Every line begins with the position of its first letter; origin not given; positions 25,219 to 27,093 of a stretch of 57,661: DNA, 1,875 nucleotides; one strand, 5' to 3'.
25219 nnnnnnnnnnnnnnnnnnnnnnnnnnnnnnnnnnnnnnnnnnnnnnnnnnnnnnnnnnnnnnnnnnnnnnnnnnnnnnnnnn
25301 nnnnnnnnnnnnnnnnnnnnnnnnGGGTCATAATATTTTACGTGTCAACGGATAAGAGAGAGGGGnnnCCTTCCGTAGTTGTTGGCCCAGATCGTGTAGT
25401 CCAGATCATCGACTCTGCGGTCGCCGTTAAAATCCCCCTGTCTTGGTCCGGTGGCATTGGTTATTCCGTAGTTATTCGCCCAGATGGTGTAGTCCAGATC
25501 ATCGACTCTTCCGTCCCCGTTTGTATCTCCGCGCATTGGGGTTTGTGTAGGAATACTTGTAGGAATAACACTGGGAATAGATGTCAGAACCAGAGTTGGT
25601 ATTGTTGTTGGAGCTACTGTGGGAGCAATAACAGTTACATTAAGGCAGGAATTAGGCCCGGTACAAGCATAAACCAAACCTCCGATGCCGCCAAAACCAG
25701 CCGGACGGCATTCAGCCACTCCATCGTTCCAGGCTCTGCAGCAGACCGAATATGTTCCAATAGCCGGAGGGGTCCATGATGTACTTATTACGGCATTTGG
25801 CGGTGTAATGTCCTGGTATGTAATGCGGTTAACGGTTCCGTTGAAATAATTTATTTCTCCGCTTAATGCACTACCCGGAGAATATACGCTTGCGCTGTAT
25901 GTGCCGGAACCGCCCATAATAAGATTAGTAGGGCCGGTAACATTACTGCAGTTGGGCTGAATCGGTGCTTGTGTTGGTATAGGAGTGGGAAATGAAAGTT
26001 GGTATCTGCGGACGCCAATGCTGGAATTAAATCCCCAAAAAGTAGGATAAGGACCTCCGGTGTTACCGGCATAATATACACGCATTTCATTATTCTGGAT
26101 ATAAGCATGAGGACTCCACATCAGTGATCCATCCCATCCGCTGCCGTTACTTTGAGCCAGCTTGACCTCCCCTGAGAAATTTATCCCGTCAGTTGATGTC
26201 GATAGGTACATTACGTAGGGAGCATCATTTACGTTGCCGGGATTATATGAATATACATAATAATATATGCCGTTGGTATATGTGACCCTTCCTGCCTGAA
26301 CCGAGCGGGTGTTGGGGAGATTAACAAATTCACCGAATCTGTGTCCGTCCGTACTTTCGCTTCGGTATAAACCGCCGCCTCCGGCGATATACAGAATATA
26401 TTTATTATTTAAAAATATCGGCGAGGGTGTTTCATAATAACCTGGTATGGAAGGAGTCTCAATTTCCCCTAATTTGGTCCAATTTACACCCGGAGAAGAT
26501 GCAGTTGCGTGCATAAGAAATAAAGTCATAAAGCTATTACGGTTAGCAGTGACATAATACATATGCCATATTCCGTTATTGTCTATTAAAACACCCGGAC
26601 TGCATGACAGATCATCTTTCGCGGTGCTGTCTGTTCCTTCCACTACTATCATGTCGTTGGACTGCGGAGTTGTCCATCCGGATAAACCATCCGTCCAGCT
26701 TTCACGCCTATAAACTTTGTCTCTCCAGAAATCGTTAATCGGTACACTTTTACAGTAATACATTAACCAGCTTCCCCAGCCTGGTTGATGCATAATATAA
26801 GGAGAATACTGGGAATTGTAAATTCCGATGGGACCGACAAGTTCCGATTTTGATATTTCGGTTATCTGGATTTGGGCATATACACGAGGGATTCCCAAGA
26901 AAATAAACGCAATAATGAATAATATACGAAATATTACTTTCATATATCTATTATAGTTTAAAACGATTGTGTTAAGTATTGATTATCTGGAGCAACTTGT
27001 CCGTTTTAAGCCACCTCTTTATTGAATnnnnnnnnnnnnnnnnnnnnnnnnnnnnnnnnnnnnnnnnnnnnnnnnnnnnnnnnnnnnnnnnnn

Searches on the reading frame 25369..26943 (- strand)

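Call 9: search_protein_families(library=pfam, proteins=[window:25369-26943:-], max_evalue=0.01)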
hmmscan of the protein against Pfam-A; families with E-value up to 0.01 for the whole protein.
window:25369-26943:- (525 aa): 2 families
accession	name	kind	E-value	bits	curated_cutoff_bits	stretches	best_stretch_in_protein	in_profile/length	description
PF00404.24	Dockerin_1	-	2.3e-06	28.1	22.9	1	472-518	2-51/57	Dockerin type I domain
PF00251.26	Glyco_hydro_32N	-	0.00011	22.3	22.1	1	220-295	15-89/307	Glycosyl hydrolases family 32 N-terminal domain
